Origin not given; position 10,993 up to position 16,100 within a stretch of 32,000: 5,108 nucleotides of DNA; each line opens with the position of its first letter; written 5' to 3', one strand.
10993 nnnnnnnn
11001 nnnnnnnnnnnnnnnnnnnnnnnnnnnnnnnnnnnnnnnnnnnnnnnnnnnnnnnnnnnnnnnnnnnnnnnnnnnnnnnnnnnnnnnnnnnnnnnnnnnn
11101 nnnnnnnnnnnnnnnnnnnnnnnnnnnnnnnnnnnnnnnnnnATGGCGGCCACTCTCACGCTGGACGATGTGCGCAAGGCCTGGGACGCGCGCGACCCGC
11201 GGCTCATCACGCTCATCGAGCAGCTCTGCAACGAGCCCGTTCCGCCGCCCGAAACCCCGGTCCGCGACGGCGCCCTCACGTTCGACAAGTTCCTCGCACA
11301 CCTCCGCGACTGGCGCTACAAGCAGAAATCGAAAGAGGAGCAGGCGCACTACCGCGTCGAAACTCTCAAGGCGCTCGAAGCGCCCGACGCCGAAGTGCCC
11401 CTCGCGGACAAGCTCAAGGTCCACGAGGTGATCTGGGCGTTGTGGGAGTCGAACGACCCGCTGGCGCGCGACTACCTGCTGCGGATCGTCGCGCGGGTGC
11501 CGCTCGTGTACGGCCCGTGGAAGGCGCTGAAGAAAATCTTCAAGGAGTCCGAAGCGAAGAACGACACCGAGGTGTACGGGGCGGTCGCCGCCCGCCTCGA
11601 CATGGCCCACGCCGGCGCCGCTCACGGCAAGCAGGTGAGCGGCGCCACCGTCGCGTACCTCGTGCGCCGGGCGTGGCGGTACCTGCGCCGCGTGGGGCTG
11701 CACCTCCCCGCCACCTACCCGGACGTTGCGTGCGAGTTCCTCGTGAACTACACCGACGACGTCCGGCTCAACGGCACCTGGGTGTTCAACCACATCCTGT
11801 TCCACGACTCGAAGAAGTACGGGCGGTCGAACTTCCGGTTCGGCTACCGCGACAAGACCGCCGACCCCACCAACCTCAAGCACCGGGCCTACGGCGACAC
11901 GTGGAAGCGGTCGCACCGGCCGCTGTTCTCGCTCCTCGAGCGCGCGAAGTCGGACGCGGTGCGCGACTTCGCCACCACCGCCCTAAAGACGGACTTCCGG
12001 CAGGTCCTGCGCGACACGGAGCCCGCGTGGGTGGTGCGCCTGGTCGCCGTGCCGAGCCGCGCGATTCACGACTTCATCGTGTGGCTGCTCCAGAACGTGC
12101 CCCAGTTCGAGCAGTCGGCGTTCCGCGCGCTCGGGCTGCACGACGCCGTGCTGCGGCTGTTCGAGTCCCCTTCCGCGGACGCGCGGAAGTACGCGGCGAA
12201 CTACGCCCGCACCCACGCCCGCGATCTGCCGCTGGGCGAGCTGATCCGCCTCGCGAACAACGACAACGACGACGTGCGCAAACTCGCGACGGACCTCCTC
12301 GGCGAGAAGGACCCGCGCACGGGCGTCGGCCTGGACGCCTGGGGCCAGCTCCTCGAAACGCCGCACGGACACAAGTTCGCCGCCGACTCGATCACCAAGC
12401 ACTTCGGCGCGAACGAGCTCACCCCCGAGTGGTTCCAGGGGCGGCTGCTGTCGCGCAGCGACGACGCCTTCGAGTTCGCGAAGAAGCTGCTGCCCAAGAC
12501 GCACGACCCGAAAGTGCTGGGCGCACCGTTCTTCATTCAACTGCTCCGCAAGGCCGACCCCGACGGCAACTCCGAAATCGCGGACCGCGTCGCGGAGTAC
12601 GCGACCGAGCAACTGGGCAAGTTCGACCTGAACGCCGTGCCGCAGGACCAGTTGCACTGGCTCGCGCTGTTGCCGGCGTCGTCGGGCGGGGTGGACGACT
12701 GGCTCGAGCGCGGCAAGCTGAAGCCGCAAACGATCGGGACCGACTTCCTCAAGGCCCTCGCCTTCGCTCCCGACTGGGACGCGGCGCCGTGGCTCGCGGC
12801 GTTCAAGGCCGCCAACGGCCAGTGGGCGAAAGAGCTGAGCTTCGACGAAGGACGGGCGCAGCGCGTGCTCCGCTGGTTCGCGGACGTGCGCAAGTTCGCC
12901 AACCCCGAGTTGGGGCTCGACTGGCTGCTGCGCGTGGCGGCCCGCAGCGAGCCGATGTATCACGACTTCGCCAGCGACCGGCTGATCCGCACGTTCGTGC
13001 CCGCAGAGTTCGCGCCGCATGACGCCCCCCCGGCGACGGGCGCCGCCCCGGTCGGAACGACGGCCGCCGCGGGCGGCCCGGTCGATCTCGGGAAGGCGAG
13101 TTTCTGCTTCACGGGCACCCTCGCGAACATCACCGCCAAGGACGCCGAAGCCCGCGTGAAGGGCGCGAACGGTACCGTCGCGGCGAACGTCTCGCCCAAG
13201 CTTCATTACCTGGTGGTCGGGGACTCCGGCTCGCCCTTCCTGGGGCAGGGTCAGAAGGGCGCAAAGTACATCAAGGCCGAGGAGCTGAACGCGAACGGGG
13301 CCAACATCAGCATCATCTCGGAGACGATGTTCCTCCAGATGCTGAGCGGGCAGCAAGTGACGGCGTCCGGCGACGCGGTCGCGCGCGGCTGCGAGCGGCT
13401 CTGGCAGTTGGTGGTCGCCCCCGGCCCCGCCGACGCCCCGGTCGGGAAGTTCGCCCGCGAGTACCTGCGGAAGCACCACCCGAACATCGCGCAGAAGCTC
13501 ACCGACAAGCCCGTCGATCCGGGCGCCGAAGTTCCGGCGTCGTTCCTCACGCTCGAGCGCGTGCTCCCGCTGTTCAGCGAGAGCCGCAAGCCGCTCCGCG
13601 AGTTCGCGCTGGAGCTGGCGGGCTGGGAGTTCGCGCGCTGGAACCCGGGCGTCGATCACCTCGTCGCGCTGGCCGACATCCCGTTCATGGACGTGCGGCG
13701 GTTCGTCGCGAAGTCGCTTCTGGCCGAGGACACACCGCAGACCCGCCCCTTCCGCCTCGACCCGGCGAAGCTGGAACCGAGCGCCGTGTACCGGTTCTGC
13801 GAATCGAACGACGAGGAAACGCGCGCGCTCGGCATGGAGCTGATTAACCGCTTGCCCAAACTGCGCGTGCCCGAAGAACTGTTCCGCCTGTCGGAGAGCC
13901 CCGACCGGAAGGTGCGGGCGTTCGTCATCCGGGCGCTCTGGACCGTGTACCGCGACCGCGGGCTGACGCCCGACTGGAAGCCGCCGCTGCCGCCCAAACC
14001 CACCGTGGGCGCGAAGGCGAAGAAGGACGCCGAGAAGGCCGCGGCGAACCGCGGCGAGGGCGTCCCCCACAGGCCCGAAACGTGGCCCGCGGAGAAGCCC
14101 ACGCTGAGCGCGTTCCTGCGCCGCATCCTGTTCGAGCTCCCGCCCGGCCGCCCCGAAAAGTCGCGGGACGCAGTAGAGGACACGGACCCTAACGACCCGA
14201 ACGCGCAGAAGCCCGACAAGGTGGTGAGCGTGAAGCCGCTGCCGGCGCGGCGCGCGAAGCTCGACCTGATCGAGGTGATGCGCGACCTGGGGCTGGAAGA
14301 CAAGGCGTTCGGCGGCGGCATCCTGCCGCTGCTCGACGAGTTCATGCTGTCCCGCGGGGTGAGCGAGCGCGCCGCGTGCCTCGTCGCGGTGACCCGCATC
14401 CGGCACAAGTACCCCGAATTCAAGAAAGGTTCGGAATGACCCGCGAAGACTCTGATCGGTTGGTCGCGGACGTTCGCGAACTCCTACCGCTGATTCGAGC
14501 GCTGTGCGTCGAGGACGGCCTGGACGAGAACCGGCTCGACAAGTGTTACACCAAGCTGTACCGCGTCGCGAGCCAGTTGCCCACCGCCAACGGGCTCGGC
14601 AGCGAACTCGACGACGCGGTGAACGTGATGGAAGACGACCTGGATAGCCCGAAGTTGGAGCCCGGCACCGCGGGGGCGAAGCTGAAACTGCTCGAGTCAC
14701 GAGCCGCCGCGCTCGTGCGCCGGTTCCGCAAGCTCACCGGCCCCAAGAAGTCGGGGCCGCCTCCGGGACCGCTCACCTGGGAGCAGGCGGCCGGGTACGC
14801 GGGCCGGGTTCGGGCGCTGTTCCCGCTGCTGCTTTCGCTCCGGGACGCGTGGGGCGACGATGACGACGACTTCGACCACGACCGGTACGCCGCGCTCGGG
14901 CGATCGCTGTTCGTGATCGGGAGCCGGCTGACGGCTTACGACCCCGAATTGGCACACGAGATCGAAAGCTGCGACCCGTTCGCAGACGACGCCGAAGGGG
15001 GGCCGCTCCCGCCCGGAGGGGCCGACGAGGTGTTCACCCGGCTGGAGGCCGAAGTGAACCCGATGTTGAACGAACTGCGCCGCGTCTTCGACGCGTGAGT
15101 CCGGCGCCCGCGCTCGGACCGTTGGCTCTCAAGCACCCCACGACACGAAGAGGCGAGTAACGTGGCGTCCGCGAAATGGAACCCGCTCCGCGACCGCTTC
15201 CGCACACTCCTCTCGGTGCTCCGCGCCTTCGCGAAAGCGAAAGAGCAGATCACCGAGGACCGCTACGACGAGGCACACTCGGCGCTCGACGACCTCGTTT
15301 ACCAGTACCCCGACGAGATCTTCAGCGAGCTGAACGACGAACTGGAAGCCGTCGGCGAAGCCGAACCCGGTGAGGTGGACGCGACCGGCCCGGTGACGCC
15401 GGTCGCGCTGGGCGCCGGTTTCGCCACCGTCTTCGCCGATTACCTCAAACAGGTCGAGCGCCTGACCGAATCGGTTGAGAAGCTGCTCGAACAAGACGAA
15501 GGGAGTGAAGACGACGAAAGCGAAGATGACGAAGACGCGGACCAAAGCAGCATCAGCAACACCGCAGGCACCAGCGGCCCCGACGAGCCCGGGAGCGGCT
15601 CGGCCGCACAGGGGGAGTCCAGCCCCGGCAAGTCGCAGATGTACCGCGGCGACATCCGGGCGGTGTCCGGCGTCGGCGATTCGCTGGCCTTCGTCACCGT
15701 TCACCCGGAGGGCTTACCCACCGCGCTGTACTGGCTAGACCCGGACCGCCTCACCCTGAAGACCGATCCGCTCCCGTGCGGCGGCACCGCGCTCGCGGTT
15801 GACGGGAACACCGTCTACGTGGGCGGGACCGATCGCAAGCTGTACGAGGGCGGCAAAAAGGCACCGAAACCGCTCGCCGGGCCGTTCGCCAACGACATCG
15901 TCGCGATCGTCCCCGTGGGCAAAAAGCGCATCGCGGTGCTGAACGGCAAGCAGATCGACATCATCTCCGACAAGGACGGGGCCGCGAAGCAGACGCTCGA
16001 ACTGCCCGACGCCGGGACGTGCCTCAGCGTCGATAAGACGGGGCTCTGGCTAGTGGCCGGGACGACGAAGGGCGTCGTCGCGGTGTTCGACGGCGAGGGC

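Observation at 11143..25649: Retron-type RT at the end of a co-directional HEAT+BRCT / acidic / beta-propeller+HEAT / SWIM+WGR gene block: a candidate undescribed RT-associated system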

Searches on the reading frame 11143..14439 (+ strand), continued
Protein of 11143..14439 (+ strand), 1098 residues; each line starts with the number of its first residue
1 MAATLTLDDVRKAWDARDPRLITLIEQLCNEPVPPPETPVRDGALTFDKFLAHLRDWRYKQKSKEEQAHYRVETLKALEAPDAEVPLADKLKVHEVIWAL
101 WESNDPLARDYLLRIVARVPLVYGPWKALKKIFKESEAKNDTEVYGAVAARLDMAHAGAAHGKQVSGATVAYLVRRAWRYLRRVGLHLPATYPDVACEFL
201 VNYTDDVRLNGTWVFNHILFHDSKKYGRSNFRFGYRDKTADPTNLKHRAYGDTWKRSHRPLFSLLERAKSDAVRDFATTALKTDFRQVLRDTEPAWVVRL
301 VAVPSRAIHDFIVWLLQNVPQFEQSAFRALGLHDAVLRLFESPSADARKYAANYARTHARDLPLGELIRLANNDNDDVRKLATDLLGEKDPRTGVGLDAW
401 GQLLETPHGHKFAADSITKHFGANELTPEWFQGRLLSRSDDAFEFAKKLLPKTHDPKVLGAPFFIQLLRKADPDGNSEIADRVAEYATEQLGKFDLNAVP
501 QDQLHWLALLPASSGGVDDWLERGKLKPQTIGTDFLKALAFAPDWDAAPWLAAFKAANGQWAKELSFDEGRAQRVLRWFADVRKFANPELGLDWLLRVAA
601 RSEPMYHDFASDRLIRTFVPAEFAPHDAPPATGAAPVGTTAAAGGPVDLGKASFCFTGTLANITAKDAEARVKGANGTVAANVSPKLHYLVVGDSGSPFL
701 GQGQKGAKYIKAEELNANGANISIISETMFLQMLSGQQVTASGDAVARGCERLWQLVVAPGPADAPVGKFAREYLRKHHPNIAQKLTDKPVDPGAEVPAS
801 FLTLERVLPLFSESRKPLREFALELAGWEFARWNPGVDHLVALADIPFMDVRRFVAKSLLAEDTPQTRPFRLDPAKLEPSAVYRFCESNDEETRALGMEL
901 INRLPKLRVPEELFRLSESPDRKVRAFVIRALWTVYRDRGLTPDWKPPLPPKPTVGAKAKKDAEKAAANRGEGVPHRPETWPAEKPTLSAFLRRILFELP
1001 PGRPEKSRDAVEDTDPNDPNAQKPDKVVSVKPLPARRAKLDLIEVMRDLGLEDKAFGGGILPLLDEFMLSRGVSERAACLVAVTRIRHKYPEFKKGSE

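Call 94: predict_structure(alignment_id=A5)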
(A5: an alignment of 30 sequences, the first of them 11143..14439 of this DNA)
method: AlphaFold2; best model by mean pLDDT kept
length: 1098 residues; sequences in the alignment: 30
mean_pLDDT: 81.4   pTM: 0.53
mean pLDDT of the five models: 81.4, 79.9, 78.9, 77.7, 76.2
residues with pLDDT >= 90: 395; 70-90: 513; 50-70: 106; < 50: 84
segments of 3 or more residues with pLDDT < 50: 627-645, 695-703, 949-956, 965-973, 1003-1031
pLDDT, mean of each block of 10 residues (from residue 1): 77 91 92 74 83 89 92 89 85 93 92 92 91 94 95 81 69 92 91 95 89 90 71 71 89 91 93 94 91 90 92 90 80 91 93 89 89 91 91 90 91 93 91 91 94 89 92 80 92 91 92 90 86 91 90 88 88 87 70 87 87 79 63 29 52 79 72 83 85 57 64 81 76 61 77 87 76 90 77 77 91 90 93 88 90 92 88 80 83 88 79 74 84 73 51 49 49 53 69 72 41 39 40 63 85 86 79 78 88 64
secondary structure, 60 per line:
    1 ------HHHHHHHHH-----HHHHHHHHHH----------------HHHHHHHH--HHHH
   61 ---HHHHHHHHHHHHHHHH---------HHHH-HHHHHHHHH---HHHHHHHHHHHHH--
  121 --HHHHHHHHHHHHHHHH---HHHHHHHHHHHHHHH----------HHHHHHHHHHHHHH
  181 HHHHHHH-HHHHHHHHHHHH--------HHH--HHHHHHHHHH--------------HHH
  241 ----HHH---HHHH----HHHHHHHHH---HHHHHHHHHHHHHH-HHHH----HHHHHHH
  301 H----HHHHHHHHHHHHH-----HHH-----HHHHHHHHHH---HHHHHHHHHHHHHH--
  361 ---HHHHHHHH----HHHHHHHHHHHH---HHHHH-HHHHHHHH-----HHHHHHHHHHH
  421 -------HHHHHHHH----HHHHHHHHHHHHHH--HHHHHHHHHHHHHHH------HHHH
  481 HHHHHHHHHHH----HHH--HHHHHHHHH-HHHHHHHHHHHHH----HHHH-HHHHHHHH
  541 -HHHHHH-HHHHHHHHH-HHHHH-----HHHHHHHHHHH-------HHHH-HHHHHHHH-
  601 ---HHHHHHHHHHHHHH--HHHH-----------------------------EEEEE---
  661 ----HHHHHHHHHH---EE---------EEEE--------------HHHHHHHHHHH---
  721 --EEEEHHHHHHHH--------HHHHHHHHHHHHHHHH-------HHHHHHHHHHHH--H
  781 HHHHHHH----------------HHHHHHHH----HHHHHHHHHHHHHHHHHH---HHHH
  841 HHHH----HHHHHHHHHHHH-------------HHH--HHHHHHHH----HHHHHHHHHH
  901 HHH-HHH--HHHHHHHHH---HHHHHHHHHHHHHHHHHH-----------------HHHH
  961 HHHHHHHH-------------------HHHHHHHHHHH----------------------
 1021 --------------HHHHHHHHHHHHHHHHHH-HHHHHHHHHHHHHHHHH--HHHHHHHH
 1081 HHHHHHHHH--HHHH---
elements in order (helices of 4 or more, strands of 3 or more residues): H7-15 H21-30 H47-54 H57-60 H64-79 H89-92 H94-102 H106-118 H123-138 H142-156 H167-187 H189-200 H214-223 H251-254 H259-267 H271-284 H286-289 H294-301 H306-318 H332-341 H345-358 H364-371 H376-387 H391-395 H397-404 H410-420 H428-435 H440-453 H456-470 H477-491 H501-509 H511-523 H528-531 H533-540 H542-547 H549-557 H559-563 H569-579 H587-590 H592-599 H604-617 H620-623 E653-657 H665-674 E689-692 H707-717 E723-726 H727-734 H743-758 H766-777 H780-787 H804-811 H816-833 H837-844 H849-860 H879-886 H891-903 H910-918 H922-939 H957-968 H988-998 H1035-1052 H1054-1070 H1073-1089 H1092-1095

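Call 96: fold_search(model_id=the predicted structure, library=pdb)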
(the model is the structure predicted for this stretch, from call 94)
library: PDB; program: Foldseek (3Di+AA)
matches with E <= 10: 1166; with E <= 0.001: 126
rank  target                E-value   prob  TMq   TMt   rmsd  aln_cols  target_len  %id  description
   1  3w3v                  1.9e-06  1.00  0.12  0.12  36.5      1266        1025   11  Crystal structure of Kap121p mutant D353K/E396K/D438K (released 2013-04-10)
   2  8qyz_F                3.5e-06  1.00  0.16  0.16  31.5      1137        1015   10  Crystal structure of hiNES2 in complex with Xpo1 and RanGTP (released 2024-11-06)
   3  7z8v_D                4.2e-06  1.00  0.16  0.16  34.7      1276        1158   10  CAND1-SCF-SKP2 (SKP1deldel) CAND1 engaged SCF rocked (released 2023-04-19)
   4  4xri                  4.8e-06  1.00  0.14  0.16  34.0      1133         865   11  Crystal Structure of Importin Beta in an Ammonium Sulfate Condition (released 2016-01-27)
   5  4fgv                  4.8e-06  1.00  0.11  0.11  28.7      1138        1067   11  Crystal structure of free CRM1 (crystal form 1) (released 2013-01-23)
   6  7zbz_D                6.9e-06  1.00  0.17  0.16  28.5      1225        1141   12  CAND1 delhairpin-SCF-SKP2 CAND1 partly engaged SCF partly rocked (released 2023-04-19)
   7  9g33_UT               7.2e-06  1.00  0.13  0.08  25.1      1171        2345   10  Stalled 90S - Utp23-Krr1-deltaC3 (released 2025-06-18)
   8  3w3t                  9.0e-06  1.00  0.13  0.13  31.5      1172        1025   13  Crystal structure of Kap121p (released 2013-04-10)
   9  6sb0_A                1.0e-05  1.00  0.13  0.08  45.7      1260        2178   10  cryo-EM structure of mTORC1 bound to PRAS40-fused active RagA/C GTPases (released 2019-10-16)
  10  3w3z_A                1.0e-05  1.00  0.15  0.16  29.0      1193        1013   12  Crystal structure of Kap121p bound to RanGTP (released 2013-04-10)
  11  4zj7_A                1.0e-05  1.00  0.13  0.14  30.0      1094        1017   13  Crystal structure of the karyopherin Kap121p bound to the extreme C-terminus of the protein phosphatase Cdc14p (released 2015-06-03)
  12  8h3q_A                1.3e-05  1.00  0.15  0.15  29.5      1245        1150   11  Cryo-EM Structure of the CAND1-Cul3-Rbx1 complex (released 2023-10-11)
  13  9n6x_SP               1.5e-05  1.00  0.13  0.08  25.7      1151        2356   10  SSU processome maturation and disassembly, State B (released 2025-11-05)
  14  8qyz_C                1.5e-05  1.00  0.12  0.13  30.1      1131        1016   10  Crystal structure of hiNES2 in complex with Xpo1 and RanGTP (released 2024-11-06)
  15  5ife_C                1.6e-05  1.00  0.14  0.16  23.1      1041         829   12  Crystal structure of the human SF3b core complex (released 2016-10-26)
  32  8hq6_C                5.7e-05  1.00  0.14  0.14  32.8      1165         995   11  KL2 in complex with CRM1-Ran-RanBP1 (released 2023-10-25)
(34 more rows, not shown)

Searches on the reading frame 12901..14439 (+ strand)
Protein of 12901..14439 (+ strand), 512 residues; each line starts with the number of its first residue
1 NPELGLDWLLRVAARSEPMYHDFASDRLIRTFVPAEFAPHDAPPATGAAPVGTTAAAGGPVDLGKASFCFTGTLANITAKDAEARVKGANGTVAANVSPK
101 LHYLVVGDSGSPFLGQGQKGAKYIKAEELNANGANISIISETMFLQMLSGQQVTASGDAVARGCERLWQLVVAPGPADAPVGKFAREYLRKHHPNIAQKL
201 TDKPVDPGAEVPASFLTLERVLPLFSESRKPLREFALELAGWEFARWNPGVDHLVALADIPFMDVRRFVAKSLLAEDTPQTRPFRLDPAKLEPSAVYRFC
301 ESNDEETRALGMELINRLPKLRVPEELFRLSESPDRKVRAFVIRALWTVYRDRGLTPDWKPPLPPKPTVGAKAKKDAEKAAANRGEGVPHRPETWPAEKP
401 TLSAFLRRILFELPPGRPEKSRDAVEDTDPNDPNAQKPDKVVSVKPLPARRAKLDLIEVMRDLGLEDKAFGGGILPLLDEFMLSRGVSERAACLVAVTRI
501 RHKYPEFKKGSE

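Call 23: search_protein_families(library=pfam, proteins=[window:12901-14439:+], max_evalue=10)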
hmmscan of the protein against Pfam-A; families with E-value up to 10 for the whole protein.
window:12901-14439:+ (512 aa): 2 families
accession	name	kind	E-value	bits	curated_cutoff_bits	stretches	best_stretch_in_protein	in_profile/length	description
PF00533.33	BRCT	-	0.00018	22.1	21.3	1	67-130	10-65/78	BRCA1 C Terminus (BRCT) domain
PF13646.12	HEAT_2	-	0.0096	16.6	27.7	1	307-346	16-55/88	HEAT repeats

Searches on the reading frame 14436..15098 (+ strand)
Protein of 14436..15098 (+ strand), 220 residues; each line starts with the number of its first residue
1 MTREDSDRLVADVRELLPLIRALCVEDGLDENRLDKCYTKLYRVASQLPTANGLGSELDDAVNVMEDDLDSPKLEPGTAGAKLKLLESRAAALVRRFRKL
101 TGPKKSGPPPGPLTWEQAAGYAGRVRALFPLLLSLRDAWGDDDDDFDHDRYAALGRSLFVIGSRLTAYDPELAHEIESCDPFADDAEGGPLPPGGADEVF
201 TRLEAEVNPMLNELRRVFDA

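Call 3: search_protein_families(library=pfam, proteins=[window:14436-15098:+], max_evalue=0.01)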
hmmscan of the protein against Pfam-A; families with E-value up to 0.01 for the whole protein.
window:14436-15098:+ (220 aa): 0 families

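Call 4: search_protein_families(library=padloc, proteins=[window:14436-15098:+], max_evalue=0.01)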
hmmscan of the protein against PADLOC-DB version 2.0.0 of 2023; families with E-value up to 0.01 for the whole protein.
window:14436-15098:+ (220 aa): 0 families

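Call 23: search_protein_families(library=pfam, proteins=[window:14436-15098:+], max_evalue=10)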
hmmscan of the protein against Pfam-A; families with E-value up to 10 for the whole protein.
window:14436-15098:+ (220 aa): 0 families

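Call 40: search_protein_families(library=ncbifam, proteins=[window:14436-15098:+], max_evalue=0.1)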
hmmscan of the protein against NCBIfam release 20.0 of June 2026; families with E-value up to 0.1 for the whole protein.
window:14436-15098:+ (220 aa): 0 families

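Call 115: search_protein_representatives(protein=window:14436-15098:+)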
Query: 220 residues. Proteins with E-value up to 0.001 (for the whole library): 2; up to 1e-10: 2; up to 1e-30: 1. The best 2 are listed.
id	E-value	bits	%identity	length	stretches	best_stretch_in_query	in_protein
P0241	2.2e-43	165.1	83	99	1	1-99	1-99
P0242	8.8e-26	107.6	91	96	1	164-220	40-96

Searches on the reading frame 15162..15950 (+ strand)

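Call 23: search_protein_families(library=pfam, proteins=[window:15162-15950:+], max_evalue=10)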
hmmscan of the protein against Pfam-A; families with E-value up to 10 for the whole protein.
window:15162-15950:+ (263 aa): 2 families
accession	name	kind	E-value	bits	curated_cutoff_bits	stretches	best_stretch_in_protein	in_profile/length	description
PF06213.17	CobT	-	0.085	12.8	26.1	1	87-156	190-255/276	Cobalamin biosynthesis protein CobT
PF02724.19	CDC45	-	2.2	6.9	34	1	96-144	113-161/624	CDC45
